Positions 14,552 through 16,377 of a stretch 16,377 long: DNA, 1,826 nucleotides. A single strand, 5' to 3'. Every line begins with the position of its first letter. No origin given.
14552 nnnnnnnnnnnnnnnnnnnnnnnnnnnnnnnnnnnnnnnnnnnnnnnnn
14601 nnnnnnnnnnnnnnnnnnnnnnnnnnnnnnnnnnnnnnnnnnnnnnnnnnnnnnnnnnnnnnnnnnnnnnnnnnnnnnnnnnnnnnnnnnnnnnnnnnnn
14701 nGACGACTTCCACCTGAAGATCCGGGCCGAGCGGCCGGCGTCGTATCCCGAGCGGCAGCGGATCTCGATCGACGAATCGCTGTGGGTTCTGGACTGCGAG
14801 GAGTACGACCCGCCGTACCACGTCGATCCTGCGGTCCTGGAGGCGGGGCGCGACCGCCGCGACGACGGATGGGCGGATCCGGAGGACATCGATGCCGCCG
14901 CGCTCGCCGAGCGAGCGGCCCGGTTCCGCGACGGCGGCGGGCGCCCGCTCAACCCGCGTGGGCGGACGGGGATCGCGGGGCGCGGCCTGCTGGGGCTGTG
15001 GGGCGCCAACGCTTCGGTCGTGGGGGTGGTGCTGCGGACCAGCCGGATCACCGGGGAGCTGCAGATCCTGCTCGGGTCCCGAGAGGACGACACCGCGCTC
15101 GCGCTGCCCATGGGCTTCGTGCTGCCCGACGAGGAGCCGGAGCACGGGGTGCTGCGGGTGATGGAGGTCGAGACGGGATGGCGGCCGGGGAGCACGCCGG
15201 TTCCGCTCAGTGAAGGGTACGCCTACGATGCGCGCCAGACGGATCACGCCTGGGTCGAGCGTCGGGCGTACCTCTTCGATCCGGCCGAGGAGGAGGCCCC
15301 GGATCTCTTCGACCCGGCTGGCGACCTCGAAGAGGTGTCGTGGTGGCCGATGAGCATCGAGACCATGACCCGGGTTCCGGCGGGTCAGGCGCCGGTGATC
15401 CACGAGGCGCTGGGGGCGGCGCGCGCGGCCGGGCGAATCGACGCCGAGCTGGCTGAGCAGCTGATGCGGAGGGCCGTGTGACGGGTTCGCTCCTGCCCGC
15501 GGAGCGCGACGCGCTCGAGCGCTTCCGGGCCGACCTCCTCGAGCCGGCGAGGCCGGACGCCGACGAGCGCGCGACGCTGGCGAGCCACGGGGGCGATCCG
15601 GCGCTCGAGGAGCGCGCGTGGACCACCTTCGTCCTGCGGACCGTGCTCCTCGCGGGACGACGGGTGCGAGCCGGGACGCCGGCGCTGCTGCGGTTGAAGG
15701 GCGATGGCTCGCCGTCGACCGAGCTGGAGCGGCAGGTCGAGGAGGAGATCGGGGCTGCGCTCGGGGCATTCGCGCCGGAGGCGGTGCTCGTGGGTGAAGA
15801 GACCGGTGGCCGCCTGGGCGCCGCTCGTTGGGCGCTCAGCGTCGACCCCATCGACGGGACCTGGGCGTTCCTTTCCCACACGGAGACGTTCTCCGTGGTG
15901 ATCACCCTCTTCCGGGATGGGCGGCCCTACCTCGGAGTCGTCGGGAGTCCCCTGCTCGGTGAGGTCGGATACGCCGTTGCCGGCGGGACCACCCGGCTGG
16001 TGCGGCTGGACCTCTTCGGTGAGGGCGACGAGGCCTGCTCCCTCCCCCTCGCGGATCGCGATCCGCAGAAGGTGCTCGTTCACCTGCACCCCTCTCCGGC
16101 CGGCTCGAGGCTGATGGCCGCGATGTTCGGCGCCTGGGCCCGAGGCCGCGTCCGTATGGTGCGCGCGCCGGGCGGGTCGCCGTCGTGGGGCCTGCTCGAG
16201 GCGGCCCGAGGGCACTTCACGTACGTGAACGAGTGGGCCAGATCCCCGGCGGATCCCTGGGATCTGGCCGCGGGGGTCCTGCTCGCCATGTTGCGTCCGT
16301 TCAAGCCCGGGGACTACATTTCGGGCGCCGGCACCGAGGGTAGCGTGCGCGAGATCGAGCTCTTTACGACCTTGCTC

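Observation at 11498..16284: Candidate signalling module downstream of a stressosome: CNBD K+ channel, kinase-NUDT9H protein and IMPase-family phosphatase, all translationally coupled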

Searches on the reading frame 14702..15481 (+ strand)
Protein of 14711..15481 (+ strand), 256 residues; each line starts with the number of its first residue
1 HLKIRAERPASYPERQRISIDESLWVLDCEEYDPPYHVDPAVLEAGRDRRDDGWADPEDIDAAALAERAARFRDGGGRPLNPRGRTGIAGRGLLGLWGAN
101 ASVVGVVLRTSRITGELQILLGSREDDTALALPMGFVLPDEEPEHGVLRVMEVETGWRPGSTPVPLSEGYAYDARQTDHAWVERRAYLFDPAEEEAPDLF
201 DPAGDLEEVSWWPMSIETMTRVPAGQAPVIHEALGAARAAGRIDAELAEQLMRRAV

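Call 22: search_solved_structures(query=window:14711-15481:+, max_evalue=0.01, show_alignments=3)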
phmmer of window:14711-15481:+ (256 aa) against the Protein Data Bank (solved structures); distinct sequences matched with E-value up to 0.01: 10.
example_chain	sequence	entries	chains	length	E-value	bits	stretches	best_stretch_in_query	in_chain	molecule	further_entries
1q33_A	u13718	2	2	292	9.3e-12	48.3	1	7-114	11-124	ADP-ribose pyrophosphatase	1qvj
8srh_A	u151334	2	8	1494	7.7e-09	38.7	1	61-114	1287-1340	TRPM2 chanzyme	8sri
8sr7_A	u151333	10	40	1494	7.7e-09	38.7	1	61-114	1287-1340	TRPM2 Chanzyme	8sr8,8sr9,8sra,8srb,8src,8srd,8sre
6co7_A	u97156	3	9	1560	2.5e-07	33.8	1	76-121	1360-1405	Predicted protein | Transient receptor potential cation channel subfamily M member-like 2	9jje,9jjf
8e6t_A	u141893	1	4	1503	4.2e-05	26.5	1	72-186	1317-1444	Transient receptor potential cation channel subfamily M member 2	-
6mix_A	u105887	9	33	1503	4.2e-05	26.5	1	72-186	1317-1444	Transient receptor potential cation channel subfamily M member 2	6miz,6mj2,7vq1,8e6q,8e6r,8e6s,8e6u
6puo_A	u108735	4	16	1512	4.2e-05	26.5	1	72-186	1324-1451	Transient receptor potential cation channel subfamily M member 2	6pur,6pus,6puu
6d73_B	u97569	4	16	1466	0.0018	21.1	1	80-185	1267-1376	Transient receptor potential cation channel, subfamily M | Transient receptor potential cation channel subfamily M member 2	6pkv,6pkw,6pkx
6drk_A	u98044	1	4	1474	0.0038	20.1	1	80-185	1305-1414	Transient receptor potential cation channel, subfamily M, member 2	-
6drj_A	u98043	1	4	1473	0.0038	20.1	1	80-185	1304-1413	Transient receptor potential cation channel, subfamily M, member 2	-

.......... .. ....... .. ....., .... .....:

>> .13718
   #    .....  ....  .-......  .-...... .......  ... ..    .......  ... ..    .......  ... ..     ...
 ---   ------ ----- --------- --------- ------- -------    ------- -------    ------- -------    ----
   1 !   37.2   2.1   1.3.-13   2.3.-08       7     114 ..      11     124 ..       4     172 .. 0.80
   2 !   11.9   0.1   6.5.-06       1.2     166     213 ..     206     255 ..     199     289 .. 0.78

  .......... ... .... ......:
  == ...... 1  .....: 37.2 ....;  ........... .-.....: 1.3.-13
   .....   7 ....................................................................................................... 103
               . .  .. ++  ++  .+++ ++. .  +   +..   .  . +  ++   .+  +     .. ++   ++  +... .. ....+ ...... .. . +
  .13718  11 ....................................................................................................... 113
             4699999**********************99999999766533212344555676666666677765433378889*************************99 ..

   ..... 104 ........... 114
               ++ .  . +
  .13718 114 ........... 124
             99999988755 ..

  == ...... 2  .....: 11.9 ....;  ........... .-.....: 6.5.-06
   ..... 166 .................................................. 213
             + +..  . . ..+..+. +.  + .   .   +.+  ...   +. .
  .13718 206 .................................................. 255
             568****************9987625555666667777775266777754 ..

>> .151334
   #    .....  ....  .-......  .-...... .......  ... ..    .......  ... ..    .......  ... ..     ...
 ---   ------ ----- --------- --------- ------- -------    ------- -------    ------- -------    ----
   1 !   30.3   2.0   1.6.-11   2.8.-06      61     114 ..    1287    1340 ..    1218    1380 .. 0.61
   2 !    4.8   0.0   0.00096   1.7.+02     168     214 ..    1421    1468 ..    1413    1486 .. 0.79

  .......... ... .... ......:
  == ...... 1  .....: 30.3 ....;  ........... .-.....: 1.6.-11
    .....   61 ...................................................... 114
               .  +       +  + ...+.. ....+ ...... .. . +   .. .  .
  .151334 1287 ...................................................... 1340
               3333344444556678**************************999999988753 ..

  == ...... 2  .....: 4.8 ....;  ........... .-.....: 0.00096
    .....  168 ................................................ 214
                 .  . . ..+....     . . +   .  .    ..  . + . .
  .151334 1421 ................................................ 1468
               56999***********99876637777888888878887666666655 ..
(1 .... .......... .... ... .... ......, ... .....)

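Call 25: search_solved_structures(query=A2, max_evalue=0.001, show_alignments=4)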
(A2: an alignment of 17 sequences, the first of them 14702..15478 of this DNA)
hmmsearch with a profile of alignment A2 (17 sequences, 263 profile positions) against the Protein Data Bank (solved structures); distinct sequences matched with E-value up to 0.001: 15.
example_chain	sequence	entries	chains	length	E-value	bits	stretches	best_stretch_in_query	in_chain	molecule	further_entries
1q33_A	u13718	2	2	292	9.6e-25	90.5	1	14-243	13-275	ADP-ribose pyrophosphatase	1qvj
8sr7_A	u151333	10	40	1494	6.9e-23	84.4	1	14-224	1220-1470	TRPM2 Chanzyme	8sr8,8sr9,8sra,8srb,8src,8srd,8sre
8srh_A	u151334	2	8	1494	6.9e-23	84.4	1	14-224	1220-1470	TRPM2 chanzyme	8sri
6co7_A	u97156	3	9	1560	1.3e-21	80.3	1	7-223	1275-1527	Predicted protein | Transient receptor potential cation channel subfamily M member-like 2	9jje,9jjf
8e6t_A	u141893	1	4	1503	1.6e-21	80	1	2-212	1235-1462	Transient receptor potential cation channel subfamily M member 2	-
6mix_A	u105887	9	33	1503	1.6e-21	80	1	2-212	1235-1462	Transient receptor potential cation channel subfamily M member 2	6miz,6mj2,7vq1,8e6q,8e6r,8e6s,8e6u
6puo_A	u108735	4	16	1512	1.6e-21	80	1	2-212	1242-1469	Transient receptor potential cation channel subfamily M member 2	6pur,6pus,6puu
6drk_A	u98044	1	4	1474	3.4e-17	65.8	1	83-225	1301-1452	Transient receptor potential cation channel, subfamily M, member 2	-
6drj_A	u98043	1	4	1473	3.4e-17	65.7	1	83-225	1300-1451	Transient receptor potential cation channel, subfamily M, member 2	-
6d73_B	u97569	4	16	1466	3.7e-17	65.7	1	85-226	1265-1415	Transient receptor potential cation channel, subfamily M | Transient receptor potential cation channel subfamily M member 2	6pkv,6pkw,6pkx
2fml_A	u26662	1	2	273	3.4e-05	26.4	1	109-224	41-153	MutT/nudix family protein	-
5wy6_E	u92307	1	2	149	0.00019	24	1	125-222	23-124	Nudix hydrolase 1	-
6fl4_A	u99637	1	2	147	0.00053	22.5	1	125-222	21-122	Nudix hydrolase 1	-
6dby_A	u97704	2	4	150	0.00053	22.5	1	125-222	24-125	Nudix hydrolase 1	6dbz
5gp0_E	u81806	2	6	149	0.00054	22.5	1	125-222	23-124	Nudix hydrolase 1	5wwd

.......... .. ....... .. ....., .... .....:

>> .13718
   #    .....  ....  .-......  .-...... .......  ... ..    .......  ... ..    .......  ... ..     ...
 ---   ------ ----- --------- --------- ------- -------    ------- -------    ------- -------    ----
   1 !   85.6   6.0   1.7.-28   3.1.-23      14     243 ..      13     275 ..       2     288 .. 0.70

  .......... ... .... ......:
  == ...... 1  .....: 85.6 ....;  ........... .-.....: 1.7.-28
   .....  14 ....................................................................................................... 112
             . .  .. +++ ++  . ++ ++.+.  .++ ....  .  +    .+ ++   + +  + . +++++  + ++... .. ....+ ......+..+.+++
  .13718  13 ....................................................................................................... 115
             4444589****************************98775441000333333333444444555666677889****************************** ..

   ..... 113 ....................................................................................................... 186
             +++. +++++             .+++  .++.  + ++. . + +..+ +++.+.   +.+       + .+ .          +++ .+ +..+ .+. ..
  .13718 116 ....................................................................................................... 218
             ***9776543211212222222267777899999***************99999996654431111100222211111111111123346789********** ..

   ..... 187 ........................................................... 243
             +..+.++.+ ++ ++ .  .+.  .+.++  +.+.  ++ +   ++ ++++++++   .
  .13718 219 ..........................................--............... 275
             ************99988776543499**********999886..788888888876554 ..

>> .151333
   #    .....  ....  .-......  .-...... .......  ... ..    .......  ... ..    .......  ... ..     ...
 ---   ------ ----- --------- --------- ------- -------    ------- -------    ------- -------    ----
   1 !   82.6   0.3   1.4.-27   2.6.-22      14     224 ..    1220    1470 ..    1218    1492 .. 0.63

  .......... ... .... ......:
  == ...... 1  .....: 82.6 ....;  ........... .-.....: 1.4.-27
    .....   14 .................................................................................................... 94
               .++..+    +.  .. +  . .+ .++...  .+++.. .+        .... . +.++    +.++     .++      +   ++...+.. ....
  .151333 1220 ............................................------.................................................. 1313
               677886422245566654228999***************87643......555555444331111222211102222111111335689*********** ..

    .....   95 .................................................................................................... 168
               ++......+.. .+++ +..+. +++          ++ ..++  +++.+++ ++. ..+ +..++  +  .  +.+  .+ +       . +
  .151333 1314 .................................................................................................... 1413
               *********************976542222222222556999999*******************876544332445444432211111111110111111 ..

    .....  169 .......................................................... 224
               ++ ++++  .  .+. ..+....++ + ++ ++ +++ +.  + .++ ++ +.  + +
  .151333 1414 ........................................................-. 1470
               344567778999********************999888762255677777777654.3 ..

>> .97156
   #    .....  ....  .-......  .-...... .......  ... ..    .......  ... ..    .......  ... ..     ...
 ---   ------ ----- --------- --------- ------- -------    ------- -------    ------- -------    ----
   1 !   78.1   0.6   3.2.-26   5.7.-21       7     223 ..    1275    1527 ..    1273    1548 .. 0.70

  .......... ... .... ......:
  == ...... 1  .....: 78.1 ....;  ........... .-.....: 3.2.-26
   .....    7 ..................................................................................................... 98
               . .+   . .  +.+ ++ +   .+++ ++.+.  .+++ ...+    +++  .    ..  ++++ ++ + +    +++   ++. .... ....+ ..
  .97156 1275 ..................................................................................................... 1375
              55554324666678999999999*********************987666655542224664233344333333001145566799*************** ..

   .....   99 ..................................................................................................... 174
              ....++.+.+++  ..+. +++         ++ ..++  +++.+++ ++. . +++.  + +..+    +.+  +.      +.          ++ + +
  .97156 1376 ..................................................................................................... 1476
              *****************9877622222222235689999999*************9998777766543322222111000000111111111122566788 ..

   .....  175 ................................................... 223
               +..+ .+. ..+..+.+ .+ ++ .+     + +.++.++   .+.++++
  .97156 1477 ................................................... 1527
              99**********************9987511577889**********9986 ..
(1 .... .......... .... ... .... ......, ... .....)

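Call 78: search_solved_structures(query=A2, max_evalue=1e-20, show_alignments=5)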
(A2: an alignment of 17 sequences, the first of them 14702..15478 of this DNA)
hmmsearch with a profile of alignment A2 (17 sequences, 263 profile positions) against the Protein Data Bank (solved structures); distinct sequences matched with E-value up to 1e-20: 7.
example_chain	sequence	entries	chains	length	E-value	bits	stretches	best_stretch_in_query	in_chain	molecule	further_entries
1q33_A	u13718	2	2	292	9.6e-25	90.5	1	14-243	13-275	ADP-ribose pyrophosphatase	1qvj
8sr7_A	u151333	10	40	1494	6.9e-23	84.4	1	14-224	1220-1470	TRPM2 Chanzyme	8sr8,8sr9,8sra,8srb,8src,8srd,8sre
8srh_A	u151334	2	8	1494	6.9e-23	84.4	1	14-224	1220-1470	TRPM2 chanzyme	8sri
6co7_A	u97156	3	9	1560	1.3e-21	80.3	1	7-223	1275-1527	Predicted protein | Transient receptor potential cation channel subfamily M member-like 2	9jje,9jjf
8e6t_A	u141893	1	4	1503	1.6e-21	80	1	2-212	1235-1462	Transient receptor potential cation channel subfamily M member 2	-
6mix_A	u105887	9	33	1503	1.6e-21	80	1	2-212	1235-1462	Transient receptor potential cation channel subfamily M member 2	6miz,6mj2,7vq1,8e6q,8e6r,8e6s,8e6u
6puo_A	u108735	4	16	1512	1.6e-21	80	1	2-212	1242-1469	Transient receptor potential cation channel subfamily M member 2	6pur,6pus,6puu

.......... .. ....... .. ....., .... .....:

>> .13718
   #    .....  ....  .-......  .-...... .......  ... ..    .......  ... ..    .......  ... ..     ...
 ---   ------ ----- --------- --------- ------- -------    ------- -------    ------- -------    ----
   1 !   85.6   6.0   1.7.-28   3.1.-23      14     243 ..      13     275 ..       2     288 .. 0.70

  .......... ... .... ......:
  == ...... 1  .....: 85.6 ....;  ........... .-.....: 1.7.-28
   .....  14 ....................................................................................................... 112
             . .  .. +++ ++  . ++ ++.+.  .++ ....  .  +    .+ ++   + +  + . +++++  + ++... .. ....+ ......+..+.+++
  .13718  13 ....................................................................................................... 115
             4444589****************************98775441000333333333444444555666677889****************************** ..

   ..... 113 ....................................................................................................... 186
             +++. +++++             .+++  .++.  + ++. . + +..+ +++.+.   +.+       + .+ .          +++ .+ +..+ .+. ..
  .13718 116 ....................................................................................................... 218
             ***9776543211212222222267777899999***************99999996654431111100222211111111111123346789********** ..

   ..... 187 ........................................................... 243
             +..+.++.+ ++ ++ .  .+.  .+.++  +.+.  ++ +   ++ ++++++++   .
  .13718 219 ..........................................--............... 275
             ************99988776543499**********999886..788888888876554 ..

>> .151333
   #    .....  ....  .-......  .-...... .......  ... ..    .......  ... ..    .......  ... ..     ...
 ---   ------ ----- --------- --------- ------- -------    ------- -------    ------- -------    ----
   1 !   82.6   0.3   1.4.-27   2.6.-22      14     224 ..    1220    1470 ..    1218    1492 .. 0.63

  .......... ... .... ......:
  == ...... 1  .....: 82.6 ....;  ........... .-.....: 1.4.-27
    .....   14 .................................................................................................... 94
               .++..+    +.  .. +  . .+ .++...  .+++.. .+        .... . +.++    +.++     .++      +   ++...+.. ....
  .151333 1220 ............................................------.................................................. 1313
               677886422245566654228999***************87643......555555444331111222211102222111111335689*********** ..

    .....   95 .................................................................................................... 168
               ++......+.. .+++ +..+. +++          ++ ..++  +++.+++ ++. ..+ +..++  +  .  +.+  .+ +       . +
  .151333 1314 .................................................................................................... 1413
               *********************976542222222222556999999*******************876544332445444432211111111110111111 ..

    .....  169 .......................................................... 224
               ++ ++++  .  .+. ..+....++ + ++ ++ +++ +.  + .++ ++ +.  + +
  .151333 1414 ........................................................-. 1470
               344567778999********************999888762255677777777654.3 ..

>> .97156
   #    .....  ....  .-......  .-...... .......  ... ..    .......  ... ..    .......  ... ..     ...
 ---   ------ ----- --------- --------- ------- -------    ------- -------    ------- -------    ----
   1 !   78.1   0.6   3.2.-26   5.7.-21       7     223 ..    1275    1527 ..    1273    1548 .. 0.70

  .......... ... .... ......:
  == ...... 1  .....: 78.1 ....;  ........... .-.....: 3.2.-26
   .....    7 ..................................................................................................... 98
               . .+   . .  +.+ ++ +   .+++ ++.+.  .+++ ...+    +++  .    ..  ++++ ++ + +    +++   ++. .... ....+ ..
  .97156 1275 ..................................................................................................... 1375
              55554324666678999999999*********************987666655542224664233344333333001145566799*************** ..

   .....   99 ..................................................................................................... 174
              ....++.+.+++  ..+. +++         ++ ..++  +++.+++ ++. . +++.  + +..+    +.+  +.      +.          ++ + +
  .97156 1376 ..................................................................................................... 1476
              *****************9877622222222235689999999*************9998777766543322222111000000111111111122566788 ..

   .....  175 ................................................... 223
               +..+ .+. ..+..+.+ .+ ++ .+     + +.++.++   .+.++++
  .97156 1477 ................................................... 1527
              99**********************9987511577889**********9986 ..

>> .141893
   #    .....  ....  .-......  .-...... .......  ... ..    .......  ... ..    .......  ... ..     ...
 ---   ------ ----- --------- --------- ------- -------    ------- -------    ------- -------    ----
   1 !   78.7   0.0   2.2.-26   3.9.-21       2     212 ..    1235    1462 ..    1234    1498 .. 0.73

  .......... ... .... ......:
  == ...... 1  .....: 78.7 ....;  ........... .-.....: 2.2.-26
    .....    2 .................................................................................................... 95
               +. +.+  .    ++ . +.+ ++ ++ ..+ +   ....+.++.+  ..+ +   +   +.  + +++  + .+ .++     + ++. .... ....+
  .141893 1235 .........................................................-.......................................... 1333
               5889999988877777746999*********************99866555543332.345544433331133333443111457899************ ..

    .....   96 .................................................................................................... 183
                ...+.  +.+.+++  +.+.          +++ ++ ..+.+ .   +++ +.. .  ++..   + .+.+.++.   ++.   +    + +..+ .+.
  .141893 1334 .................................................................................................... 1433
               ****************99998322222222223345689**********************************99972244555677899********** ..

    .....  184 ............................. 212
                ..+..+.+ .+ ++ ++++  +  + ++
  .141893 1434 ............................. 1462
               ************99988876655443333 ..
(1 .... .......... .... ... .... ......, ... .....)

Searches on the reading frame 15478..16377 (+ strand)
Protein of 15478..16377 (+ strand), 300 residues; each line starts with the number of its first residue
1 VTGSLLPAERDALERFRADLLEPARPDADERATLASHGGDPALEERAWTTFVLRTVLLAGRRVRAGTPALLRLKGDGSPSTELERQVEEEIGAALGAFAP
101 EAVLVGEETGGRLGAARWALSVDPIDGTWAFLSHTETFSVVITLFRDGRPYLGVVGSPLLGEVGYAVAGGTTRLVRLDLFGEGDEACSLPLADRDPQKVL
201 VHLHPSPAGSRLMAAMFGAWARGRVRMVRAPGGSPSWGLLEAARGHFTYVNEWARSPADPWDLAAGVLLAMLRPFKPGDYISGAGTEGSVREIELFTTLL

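Call 8: search_protein_families(library=pfam, proteins=[window:15478-16377:+], max_evalue=0.01)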
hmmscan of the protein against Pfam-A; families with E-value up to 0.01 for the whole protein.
window:15478-16377:+ (300 aa): 2 families
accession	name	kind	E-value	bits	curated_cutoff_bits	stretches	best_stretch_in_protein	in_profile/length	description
PF00459.30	Inositol_P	-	3.2e-19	69.9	27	1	75-269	37-227/271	Inositol monophosphatase family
PF00924.24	MS_channel_2nd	-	8.3e-06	26.3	20.2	1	262-298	5-41/68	Mechanosensitive ion channel, beta-domain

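Call 11: search_protein_families(library=ncbifam, proteins=[window:15478-16377:+], max_evalue=0.01)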
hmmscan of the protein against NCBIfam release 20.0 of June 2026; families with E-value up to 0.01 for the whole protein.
window:15478-16377:+ (300 aa): 8 families
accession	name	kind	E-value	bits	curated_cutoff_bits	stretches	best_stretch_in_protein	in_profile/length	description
TIGR02067.1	his_9_HisN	equivalog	4.4e-16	59.1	275.15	1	74-173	30-129/252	histidinol-phosphatase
TIGR01331.1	bisphos_cysQ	equivalog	1.9e-14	53.9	228.8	1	72-172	27-131/250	3'(2'),5'-bisphosphate nucleotidase CysQ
NF008182.0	PRK10931.1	equivalog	4.4e-08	32.5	379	1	68-168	25-127/246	3'(2'),5'-bisphosphate nucleotidase CysQ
NF009321.0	PRK12676.1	equivalog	7.1e-08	31.8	264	1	72-169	36-134/264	bifunctional fructose-bisphosphatase/inositol-phosphate phosphatase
NF008027.1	PRK10757.1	equivalog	7.2e-07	28.4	332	1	74-221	34-180/267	inositol-1-monophosphatase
TIGR01330.1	bisphos_HAL2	equivalog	1.4e-06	27.4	267.05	1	103-160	123-176/359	3'(2'),5'-bisphosphate nucleotidase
NF007662.0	PRK10334.1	subfamily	6.1e-06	25.7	321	1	262-299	117-154/286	small-conductance mechanosensitive channel MscS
NF047602.1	MscsSHelicob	equivalog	0.00024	20.7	400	1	263-299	98-134/260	small-conductance mechanosensitive channel MscS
